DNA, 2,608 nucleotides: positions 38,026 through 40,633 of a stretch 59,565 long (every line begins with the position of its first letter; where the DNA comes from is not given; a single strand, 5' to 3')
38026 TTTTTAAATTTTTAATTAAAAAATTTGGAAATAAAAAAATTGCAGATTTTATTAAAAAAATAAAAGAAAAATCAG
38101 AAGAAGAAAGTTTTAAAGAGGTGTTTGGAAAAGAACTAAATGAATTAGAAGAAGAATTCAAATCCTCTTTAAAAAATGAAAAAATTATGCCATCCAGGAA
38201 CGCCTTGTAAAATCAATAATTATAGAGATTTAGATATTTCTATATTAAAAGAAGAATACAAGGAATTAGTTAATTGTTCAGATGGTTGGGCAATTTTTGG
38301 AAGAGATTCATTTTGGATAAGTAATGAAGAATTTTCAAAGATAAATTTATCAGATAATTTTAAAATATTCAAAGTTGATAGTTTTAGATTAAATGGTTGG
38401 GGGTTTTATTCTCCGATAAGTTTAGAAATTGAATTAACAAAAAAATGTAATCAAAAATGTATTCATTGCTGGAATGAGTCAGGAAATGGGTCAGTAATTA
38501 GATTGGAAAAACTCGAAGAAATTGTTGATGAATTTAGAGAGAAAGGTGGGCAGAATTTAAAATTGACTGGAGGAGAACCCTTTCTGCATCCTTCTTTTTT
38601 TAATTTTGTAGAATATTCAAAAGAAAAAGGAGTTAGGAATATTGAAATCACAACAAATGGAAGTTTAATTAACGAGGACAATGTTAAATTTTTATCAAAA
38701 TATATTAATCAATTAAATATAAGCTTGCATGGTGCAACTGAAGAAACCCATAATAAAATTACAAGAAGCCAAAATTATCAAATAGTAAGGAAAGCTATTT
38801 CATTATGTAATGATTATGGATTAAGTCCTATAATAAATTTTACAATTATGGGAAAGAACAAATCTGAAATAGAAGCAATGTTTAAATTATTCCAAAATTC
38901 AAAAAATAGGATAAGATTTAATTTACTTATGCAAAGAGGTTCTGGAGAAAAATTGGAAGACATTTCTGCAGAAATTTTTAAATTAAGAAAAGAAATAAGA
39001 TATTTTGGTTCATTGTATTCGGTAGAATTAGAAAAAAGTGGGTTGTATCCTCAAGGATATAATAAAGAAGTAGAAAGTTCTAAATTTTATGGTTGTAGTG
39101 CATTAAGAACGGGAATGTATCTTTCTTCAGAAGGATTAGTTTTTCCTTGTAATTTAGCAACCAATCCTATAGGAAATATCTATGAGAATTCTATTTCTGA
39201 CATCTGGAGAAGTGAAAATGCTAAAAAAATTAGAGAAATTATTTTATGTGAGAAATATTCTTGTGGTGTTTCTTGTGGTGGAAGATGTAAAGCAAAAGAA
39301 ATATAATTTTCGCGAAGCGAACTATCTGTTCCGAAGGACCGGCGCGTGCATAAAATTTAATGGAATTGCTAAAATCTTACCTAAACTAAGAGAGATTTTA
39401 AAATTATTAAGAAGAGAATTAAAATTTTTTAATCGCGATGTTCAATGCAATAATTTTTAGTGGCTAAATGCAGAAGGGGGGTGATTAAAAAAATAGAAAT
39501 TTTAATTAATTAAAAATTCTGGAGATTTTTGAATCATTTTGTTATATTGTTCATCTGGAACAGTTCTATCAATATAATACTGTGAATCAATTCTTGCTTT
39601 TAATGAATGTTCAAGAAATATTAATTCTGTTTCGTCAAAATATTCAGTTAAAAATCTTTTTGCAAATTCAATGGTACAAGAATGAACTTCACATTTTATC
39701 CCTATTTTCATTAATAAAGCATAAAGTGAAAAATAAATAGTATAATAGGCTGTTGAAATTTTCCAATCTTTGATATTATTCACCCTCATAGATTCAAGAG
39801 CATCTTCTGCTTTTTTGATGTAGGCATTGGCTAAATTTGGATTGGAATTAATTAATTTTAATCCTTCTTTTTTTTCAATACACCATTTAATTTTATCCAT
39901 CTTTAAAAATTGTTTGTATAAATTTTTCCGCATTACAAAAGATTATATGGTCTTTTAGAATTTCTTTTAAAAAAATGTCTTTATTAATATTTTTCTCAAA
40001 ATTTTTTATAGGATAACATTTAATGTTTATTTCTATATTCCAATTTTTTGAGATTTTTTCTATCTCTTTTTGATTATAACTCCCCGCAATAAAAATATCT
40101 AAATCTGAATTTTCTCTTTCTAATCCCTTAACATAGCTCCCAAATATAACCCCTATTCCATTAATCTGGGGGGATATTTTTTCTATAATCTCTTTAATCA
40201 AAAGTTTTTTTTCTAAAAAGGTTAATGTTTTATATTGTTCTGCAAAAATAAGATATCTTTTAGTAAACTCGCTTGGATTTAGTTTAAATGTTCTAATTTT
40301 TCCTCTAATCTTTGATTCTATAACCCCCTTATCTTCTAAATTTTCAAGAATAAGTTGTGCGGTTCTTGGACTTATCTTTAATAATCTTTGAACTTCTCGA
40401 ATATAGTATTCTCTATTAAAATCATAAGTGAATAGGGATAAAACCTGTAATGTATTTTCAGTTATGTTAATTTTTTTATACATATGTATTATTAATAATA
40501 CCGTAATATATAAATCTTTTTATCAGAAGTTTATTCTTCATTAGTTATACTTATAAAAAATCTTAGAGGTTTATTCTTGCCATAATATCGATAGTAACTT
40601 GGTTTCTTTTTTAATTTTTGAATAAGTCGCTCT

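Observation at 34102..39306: Duplicated radical-SAM/SPASM, HExxH peptidase and Cys-rich peptide modules: a RiPP-like cluster of unrecognised class in an archaeal contig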

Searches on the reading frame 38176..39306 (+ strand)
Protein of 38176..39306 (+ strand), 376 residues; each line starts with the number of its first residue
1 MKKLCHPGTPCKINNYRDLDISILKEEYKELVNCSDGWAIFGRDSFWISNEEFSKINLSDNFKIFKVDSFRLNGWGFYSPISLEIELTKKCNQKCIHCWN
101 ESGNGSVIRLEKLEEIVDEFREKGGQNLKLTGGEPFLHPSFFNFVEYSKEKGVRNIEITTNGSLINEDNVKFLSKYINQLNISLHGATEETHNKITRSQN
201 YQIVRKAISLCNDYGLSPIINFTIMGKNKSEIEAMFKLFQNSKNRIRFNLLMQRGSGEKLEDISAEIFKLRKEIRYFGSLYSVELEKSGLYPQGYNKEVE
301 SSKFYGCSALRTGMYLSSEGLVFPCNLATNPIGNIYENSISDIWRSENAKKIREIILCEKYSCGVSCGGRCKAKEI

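Call 7: search_protein_families(library=pfam, proteins=[window:38176-39306:+], max_evalue=0.1)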
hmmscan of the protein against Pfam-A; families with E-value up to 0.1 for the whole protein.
window:38176-39306:+ (376 aa): 3 families
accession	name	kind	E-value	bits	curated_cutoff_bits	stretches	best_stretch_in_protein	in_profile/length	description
PF04055.27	Radical_SAM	-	9.6e-27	94.6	29.5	1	85-238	1-165/166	Radical SAM superfamily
PF13186.11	SPASM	-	2.8e-09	37.6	21.5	1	307-367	1-63/67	Iron-sulfur cluster-binding domain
PF13353.11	Fer4_12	-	7.3e-09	36.5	22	1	89-199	13-132/137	4Fe-4S single cluster domain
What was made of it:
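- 38176..39306 (+): rSAM-B, 376 aa: rSAM/SPASM enzyme with an ~85-aa beta-rich N-terminal domain. Pfam hits in call 7.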

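Call 8: search_protein_families(library=ncbifam, proteins=[window:38176-39306:+], max_evalue=0.1)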
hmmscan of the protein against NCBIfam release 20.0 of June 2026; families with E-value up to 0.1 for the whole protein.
window:38176-39306:+ (376 aa): 76 families (the best 25 are shown)
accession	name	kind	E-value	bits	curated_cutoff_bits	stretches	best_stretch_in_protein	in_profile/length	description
TIGR02668.1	moaA_archaeal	equivalog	9.4e-32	110.2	325.25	1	82-276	11-212/303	GTP 3',8-cyclase MoaA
TIGR02666.1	moaA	equivalog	3.1e-30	105.3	284.05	1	83-262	12-203/336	GTP 3',8-cyclase MoaA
NF001199.0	PRK00164.2-1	equivalog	4e-30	105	231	1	82-246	13-182/308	GTP 3',8-cyclase MoaA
NF045574.1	sacti_mat_StsB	exception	3.1e-27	95.5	625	1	87-374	102-398/466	StsB family radical SAM/SPASM domain sactipeptide maturase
TIGR04545.1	rSAM_ahbD_hemeb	equivalog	1.2e-25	90.7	500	2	85-263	4-187/339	heme b synthase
TIGR03962.1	mycofact_rSAM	equivalog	6.6e-25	88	265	1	76-371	7-313/339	mycofactocin radical SAM maturase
TIGR04054.1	rSAM_NirJ1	equivalog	9.2e-25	87.1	650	1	86-266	41-227/387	putative heme d1 biosynthesis radical SAM protein NirJ1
TIGR04055.1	rSAM_NirJ2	equivalog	1.3e-24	87.4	500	1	87-373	6-305/326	putative heme d1 biosynthesis radical SAM protein NirJ2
TIGR04546.1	rSAM_ahbC_deAc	equivalog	4.2e-24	85.1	650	1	86-264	44-228/390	12,18-didecarboxysiroheme deacetylase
NF012164.0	AlbA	equivalog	1.2e-21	76.7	850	1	77-353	109-386/442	subtilosin maturase AlbA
TIGR04053.2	TIGR04053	equivalog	2.3e-21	76.4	395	1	80-266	7-201/366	TIGR04053 family radical SAM/SPASM domain-containing protein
TIGR04317.1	W_rSAM_matur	equivalog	1.6e-20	73.5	380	1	83-241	6-173/349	tungsten cofactor oxidoreductase radical SAM maturase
TIGR04340.1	rSAM_ACGX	hypoth_equivalog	1.7e-20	73.6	400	1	82-361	4-307/341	radical SAM/SPASM domain protein, ACGX system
TIGR04051.1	rSAM_NirJ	equivalog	1.3e-19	70.4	515.45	1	86-264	7-189/354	heme d1 biosynthesis radical SAM protein NirJ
TIGR04251.1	SCM_rSAM_ScmF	equivalog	2.4e-19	70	400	1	86-262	9-193/353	SynChlorMet cassette radical SAM/SPASM protein ScmF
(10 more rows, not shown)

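Call 26: find_homologous_proteins(query=window:38176-39306:+, max_evalue=1e-20)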
Query window:38176-39306:+ (376 aa): 30 proteins with E <= 1e-20 among 2858 candidates.
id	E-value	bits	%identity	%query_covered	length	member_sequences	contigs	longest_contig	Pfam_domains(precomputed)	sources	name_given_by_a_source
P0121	9.8e-253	856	100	100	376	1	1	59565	PF13186.12,PF04055.28,PF13353.12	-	-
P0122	1.6e-216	737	85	100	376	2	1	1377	PF13186.12,PF04055.28,PF13353.12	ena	-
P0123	2.2e-211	720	83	100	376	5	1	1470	PF13186.12,PF04055.28,PF13353.12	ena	-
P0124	8.4e-192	655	73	100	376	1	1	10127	PF13186.12,PF04055.28,PF13353.12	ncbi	-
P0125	3.2e-177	607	68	100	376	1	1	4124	PF13186.12,PF04055.28,PF13353.12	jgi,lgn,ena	-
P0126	2.4e-145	502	60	100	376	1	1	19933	PF13186.12,PF04055.28,PF13353.12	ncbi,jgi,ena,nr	ncbi:MAG: radical SAM protein [Nanoarchaeota archaeon]|nr:radical SAM protein [Nanoarchaeota archaeo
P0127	4.1e-133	462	53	100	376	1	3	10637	PF13186.12,PF04055.28,PF13353.12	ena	-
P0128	8.9e-133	461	55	100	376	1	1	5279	PF13186.12,PF04055.28,PF13353.12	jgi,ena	-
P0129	1.1e-132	461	53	99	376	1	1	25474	PF13186.12,PF04055.28,PF13353.12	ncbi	-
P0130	2.4e-132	460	55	100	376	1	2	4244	PF13186.12,PF04055.28,PF13353.12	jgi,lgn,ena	-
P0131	7.3e-132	458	55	100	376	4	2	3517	PF13186.12,PF04055.28,PF13353.12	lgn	-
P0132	1.7e-104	368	47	100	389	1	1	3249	PF13186.12,PF04055.28,PF13353.12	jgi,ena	-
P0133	7.7e-102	359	45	100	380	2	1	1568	PF13186.12,PF04055.28,PF13353.12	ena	-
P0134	7.8e-94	333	43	100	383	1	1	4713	PF13186.12,PF04055.28,PF13353.12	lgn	-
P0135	2.9e-71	259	40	97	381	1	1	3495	PF13186.12,PF04055.28,PF13353.12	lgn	-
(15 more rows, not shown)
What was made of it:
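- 38176..39306 (+): 22 close homologues, all covering the N-terminal extension (call 26).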

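Call 27: find_encoding_contigs(protein=P0124, flank=6000, max_places=2)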
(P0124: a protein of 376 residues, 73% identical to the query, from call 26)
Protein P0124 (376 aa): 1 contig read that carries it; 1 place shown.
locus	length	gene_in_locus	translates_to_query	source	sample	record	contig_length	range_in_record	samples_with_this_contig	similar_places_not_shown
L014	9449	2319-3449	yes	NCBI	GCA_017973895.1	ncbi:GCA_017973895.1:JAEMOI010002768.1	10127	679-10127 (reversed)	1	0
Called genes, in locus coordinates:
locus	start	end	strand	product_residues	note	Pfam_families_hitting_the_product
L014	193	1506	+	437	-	PF04055:Radical_SAM, PF13353:Fer4_12, PF13186:SPASM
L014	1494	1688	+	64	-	-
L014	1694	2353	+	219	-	PF04450:BSP (weak), PF13485:Peptidase_MA_2 (faint)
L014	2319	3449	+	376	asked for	PF04055:Radical_SAM, PF13353:Fer4_12 (weak), PF13186:SPASM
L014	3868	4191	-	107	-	-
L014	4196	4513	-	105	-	-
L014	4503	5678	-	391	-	-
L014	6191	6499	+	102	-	-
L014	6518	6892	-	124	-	PF24709:DUF7670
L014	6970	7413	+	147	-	PF00565:SNase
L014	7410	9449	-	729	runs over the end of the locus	PF09721:Exosortase_EpsH, PF01943:Polysacc_synt, PF13440:Polysacc_synt_3, PF01554:MatE (weak)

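Call 28: find_encoding_contigs(protein=P0126, flank=6000, max_places=2)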
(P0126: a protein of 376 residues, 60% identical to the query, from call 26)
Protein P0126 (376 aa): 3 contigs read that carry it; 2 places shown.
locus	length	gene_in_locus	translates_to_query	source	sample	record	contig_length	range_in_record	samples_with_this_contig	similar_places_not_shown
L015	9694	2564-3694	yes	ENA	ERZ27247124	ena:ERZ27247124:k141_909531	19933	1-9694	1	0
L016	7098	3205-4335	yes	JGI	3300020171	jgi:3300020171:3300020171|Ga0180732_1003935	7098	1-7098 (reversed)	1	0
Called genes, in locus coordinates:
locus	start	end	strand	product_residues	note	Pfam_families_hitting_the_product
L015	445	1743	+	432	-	PF04055:Radical_SAM, PF13353:Fer4_12 (weak), PF13186:SPASM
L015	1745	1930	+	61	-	-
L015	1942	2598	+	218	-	PF04450:BSP (weak), PF13485:Peptidase_MA_2 (faint)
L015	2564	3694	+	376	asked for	PF13353:Fer4_12, PF04055:Radical_SAM, PF13186:SPASM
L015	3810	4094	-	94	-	-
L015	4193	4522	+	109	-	-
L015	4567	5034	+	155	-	-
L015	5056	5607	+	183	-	-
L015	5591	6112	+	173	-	PF07790:Pilin_N (weak)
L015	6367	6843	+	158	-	-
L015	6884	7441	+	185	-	-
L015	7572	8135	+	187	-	-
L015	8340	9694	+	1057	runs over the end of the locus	PF14890:Intein_splicing, PF14528:LAGLIDADG_3, PF00437:T2SSE, PF27713:UCP018868 (weak)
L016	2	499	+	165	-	?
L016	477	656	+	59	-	-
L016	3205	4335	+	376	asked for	PF13353:Fer4_12, PF04055:Radical_SAM, PF13186:SPASM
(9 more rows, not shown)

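Call 29: find_encoding_contigs(protein=P0129, flank=6000, max_places=2)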
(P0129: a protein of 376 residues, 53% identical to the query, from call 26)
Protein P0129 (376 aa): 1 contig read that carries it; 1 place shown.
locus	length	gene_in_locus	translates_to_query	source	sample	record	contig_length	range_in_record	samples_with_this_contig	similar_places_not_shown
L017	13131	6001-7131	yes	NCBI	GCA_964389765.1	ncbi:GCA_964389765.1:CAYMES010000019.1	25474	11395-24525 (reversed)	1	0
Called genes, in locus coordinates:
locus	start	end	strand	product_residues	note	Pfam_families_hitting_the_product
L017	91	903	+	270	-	-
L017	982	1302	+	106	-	-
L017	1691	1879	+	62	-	-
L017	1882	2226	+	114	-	-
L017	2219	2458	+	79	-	-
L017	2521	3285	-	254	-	PF01978:TrmB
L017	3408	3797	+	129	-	-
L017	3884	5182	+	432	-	PF04055:Radical_SAM, PF13353:Fer4_12, PF13186:SPASM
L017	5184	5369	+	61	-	-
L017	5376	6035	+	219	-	-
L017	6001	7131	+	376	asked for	PF04055:Radical_SAM, PF13353:Fer4_12, PF13186:SPASM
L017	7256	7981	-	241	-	PF09565:RE_NgoFVII (faint), PF13091:PLDc_2, PF00614:PLDc (weak)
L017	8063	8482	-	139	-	-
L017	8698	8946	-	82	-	PF10049:DUF2283 (weak)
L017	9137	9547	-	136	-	-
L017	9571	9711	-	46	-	-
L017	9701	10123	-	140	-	-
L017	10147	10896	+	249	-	PF01978:TrmB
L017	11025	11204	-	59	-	-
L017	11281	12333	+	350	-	-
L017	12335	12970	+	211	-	-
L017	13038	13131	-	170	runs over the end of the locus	-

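Call 32: search_protein_families(library=ncbifam, proteins=[L014:193-1506:+, L014:1494-1688:+], max_evalue=0.01)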
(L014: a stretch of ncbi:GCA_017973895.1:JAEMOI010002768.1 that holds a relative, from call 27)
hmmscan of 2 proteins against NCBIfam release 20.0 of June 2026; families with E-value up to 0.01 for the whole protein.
L014:193-1506:+ (437 aa): 84 families (the best 25 are shown)
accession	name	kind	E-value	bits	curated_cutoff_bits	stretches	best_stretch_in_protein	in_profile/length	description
TIGR04055.1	rSAM_NirJ2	equivalog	4e-31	108.7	500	1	24-322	7-306/326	putative heme d1 biosynthesis radical SAM protein NirJ2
TIGR04303.1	GeoRSP_rSAM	equivalog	2.9e-30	106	400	1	13-336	1-323/325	GeoRSP system radical SAM/SPASM protein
TIGR04545.1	rSAM_ahbD_hemeb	equivalog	5.3e-27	95.1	500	2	22-189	5-171/339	heme b synthase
TIGR03962.1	mycofact_rSAM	equivalog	8.3e-25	87.7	265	2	12-179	7-172/339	mycofactocin radical SAM maturase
TIGR02668.1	moaA_archaeal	equivalog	5.6e-21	74.8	325.25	1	21-181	14-174/303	GTP 3',8-cyclase MoaA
NF001199.0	PRK00164.2-1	equivalog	8.3e-21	74.4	231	1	20-182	15-177/308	GTP 3',8-cyclase MoaA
NF045574.1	sacti_mat_StsB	exception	1.6e-20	73.4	625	1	17-321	96-397/466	StsB family radical SAM/SPASM domain sactipeptide maturase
TIGR04051.1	rSAM_NirJ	equivalog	6.5e-20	71.4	515.45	1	23-191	8-174/354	heme d1 biosynthesis radical SAM protein NirJ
NF050035.1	rSAM_WgK_link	exception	9e-20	71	650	1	14-187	6-178/367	radical SAM/SPASM peptide maturase WgkB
TIGR02109.1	PQQ_syn_pqqE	equivalog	1.2e-19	70.5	381.35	1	13-341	3-335/358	pyrroloquinoline quinone biosynthesis protein PqqE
TIGR04347.1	pseudo_SAM_Halo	equivalog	1.6e-19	70.4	525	1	13-190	35-209/390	TIGR04347 family pseudo-SAM/SPASM protein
TIGR02666.1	moaA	equivalog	3.8e-19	68.8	284.05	1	21-185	14-185/336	GTP 3',8-cyclase MoaA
TIGR04250.1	SCM_rSAM_ScmE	equivalog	1.8e-18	66.6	400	1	16-303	2-307/358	SynChlorMet cassette radical SAM/SPASM protein ScmE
NF041298.1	rSAM_mat_DynA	equivalog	2.1e-18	66.4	450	1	24-321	8-323/356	dynobactin maturation radical SAM/SPASM protein DynA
TIGR04053.2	TIGR04053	equivalog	1.7e-17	63.7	395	1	15-188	6-181/366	TIGR04053 family radical SAM/SPASM domain-containing protein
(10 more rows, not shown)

L014:1494-1688:+ (64 aa): 0 families

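Call 65: predict_structure(alignment_id=A7)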
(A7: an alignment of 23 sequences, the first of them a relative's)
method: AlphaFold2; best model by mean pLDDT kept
length: 376 residues; sequences in the alignment: 23
mean_pLDDT: 84.1   pTM: 0.87
mean pLDDT of the five models: 84.1, 82.0, 81.5, 79.5, 78.4
residues with pLDDT >= 90: 202; 70-90: 97; 50-70: 59; < 50: 18
segments of 3 or more residues with pLDDT < 50: 6-14, 363-369
pLDDT, mean of each block of 10 residues (from residue 1): 50 51 69 89 82 77 90 85 93 70 74 98 97 92 98 96 94 96 95 90 96 96 92 96 91 69 85 94 89 68 65 92 88 97 95 75 49 66
secondary structure, 60 per line:
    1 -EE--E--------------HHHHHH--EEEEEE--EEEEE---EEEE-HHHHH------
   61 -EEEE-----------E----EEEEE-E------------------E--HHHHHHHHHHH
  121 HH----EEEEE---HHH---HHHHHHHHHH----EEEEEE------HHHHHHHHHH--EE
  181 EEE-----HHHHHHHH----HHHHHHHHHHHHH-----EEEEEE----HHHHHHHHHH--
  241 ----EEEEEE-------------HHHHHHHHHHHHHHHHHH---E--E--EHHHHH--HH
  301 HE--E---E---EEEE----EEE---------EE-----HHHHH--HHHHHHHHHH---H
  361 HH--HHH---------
elements in order: H21-26 E29-34 E37-41 E45-48 H50-54 E62-65 E82-86 H110-122 E127-131 H141-150 E155-160 H167-176 E179-183 H189-196 H201-213 E219-224 H229-238 E245-250 H264-281 H292-296 E313-316 E321-323 H340-344 H347-356
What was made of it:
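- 38176..39306 (+): AF2 model at pLDDT 84 (call 65).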

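Call 69: fold_search(model_id=the predicted structure, library=pdb)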
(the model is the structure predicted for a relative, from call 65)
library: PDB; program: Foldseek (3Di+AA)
matches with E <= 10: 1717; with E <= 0.001: 184
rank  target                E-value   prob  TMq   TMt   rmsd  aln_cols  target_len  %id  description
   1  6efn                  1.0e-18  1.00  0.68  0.67   5.5       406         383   19  Structure of a RiPP maturase, SkfB (released 2018-10-24)
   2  5v1s_A                2.5e-15  1.00  0.64  0.57   4.5       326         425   21  Crystal structure of Streptococcus suis SuiB bound to S-adenosylmethionine (released 2017-08-30)
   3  5v1q_B                3.2e-15  1.00  0.64  0.55   4.5       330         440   21  Crystal structure of Streptococcus suis SuiB (released 2017-08-30)
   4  5v1q_A                4.0e-15  1.00  0.64  0.57   4.4       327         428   21  Crystal structure of Streptococcus suis SuiB (released 2017-08-30)
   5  5v1t_A                9.3e-15  1.00  0.64  0.56   4.4       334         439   20  Crystal structure of Streptococcus suis SuiB bound to precursor peptide SuiA (released 2017-08-30)
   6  7vob                  1.3e-14  1.00  0.58  0.66   6.3       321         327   17  The crystal structure of a Radical SAM Enzyme BlsE involved in the Biosynthesis of Blasticidin S (released 2022-05-04)
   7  5v1s_B                3.5e-14  1.00  0.62  0.55   4.7       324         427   21  Crystal structure of Streptococcus suis SuiB bound to S-adenosylmethionine (released 2017-08-30)
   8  5why_B                2.2e-13  1.00  0.58  0.52  10.0       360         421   17  Structural Insights into Thioether Bond Formation in the Biosynthesis of Sactipeptides (released 2017-07-26)
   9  6q2q_B                3.8e-13  1.00  0.56  0.71   5.2       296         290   22  Crystal structure of mouse viperin bound to uridine triphosphate and S-adenosylhomocysteine (released 2020-01-22)
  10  4k37_A                7.4e-13  1.00  0.64  0.66   4.1       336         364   22  Native anSMEcpe with bound AdoMet (released 2013-05-08)
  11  4k36_A                8.9e-13  1.00  0.64  0.63   4.3       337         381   22  His6 tagged anSMEcpe with bound AdoMet (released 2013-05-08)
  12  5why_A                1.0e-12  1.00  0.57  0.52   6.2       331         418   20  Structural Insights into Thioether Bond Formation in the Biosynthesis of Sactipeptides (released 2017-07-26)
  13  4k39_A                1.9e-12  1.00  0.64  0.66   4.2       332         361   22  Native anSMEcpe with bound AdoMet and Cp18Cys peptide (released 2013-05-08)
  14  6q2p_B                1.9e-12  1.00  0.54  0.68   7.8       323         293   20  Crystal structure of mouse viperin bound to cytidine triphosphate and S-adenosylhomocysteine (released 2020-01-22)
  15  9dfw_B                2.3e-12  1.00  0.51  0.64   7.8       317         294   20  X-ray crystal structure of an engineered Viperin-like enzyme from T. virens with bound CTP and SAM (released 2025-02-12)
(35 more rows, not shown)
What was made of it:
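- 38176..39306 (+): Best PDB fold match is the RiPP maturase SkfB 6efn (E 1e-18, TM 0.68), followed by SuiB, BlsE, CteB, viperin and anSME (call 69).
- Closest known: Sactipeptide / ranthipeptide pathways. Same: The rSAM-B model matches SkfB best (E 1e-18, TM 0.68), and CteB is in the top ten (call 69).
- SkfB and CteB are among the best structural matches of rSAM-B (call 69). anSME appears among the fold matches (call 69).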

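Call 85: search_protein_families(library=padloc, proteins=[window:38176-39306:+], max_evalue=0.001)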
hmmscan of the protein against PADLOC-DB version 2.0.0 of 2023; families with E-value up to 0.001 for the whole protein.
window:38176-39306:+ (376 aa): 3 families
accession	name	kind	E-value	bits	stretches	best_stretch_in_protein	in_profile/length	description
PDLC02903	pVip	-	7.9e-24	82.5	1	85-243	4-165/257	Viperins not associated with kinases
PDLC02904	pVip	-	1.3e-20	72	1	82-251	4-173/262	Viperins associated with kinases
PDLC02905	pVip-kinase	-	2.7e-05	21.6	1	82-199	183-306/474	Viperin-kinase fusion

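Call 101: search_protein_families(library=pfam, proteins=[L014:1201-1503:+, L015:1438-1740:+, L017:4877-5179:+], max_evalue=1)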
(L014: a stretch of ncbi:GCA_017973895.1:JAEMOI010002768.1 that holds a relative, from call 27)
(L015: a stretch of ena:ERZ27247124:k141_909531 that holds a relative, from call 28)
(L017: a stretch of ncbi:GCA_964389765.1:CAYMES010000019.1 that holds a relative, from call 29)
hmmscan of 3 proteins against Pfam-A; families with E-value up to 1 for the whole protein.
L014:1201-1503:+ (101 aa): 1 family
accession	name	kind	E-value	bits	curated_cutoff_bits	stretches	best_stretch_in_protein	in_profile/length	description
PF08279.18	HTH_11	-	0.089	13.1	25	1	57-97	4-46/55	HTH domain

L015:1438-1740:+ (101 aa): 1 family
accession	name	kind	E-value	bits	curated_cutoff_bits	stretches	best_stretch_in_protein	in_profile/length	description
PF10517.14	DM13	-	0.015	16.4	25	1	11-54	5-47/105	Electron transfer DM13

L017:4877-5179:+ (101 aa): 2 families
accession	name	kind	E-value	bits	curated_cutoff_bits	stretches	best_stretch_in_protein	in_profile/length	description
PF15160.11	SASRP1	-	0.019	15.1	27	1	13-86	69-141/238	Spermatogenesis-associated serine-rich protein 1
PF22962.3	Ig_NUP210_7th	-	0.022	15.4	27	1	1-52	25-70/99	NUP210 Ig-like domain 7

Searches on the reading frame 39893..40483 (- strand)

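Call 7: search_protein_families(library=pfam, proteins=[window:39893-40483:-], max_evalue=0.1)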
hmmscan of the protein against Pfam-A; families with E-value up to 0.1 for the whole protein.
window:39893-40483:- (196 aa): 8 families
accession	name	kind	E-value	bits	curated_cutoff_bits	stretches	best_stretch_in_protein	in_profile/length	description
PF18765.7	Polbeta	-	1.7e-08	34.9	26.9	1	97-186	4-92/93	Polymerase beta, Nucleotidyltransferase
PF01909.29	NTP_transf_2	-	3.1e-07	31.1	21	1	99-165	7-63/93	Nucleotidyltransferase domain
PF22600.2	MTPAP-like_central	-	4.6e-05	24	27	1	87-143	17-73/139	Poly(A) RNA polymerase, mitochondrial-like, central palm domain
PF01726.22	LexA_DNA_bind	-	0.007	16.6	23.7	1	28-58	28-59/65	LexA DNA binding domain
PF01978.25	TrmB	-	0.0075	16.5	25.6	1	28-58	25-55/68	Sugar-specific transcriptional regulator TrmB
PF13412.12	HTH_24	-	0.012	15.6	21.9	1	29-56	21-48/48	Winged helix-turn-helix DNA-binding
PF07106.19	TBPIP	-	0.021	15.2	22.8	1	33-65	28-58/62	TBPIP/Hop2 winged helix domain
PF09397.16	FtsK_gamma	-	0.076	13.2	30.6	0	31-64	25-58/63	Ftsk gamma domain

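Call 85: search_protein_families(library=padloc, proteins=[window:39893-40483:-], max_evalue=0.001)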
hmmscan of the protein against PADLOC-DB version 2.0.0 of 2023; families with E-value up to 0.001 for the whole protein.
window:39893-40483:- (196 aa): 8 families
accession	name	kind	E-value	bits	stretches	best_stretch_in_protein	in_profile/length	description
PDLC04368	PDC-M05A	-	2.6e-17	61.3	1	9-183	13-188/201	-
PDLC04372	PDC-M05A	-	1.2e-06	26.9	1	43-183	16-157/167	-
PDLC04906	PDC-S09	-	5.3e-06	24.7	1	112-144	28-60/98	-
PDLC01438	Csa3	-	1.8e-05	22.9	1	9-139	148-242/305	"CAS-I,CAS-II,CAS-III,CAS-IV,CAS-V,CAS-VI; associated_signaling"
PDLC04369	PDC-M05A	-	8.1e-05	20.3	1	101-181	96-182/201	-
PDLC01866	CARF3--CARF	-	0.00017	19.6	1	6-69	136-197/207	-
PDLC01044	Csa3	-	0.00046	18.1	0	3-60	130-183/194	Type I-A associated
PDLC04904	PDC-S09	-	0.00053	18.2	1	113-135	30-52/104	-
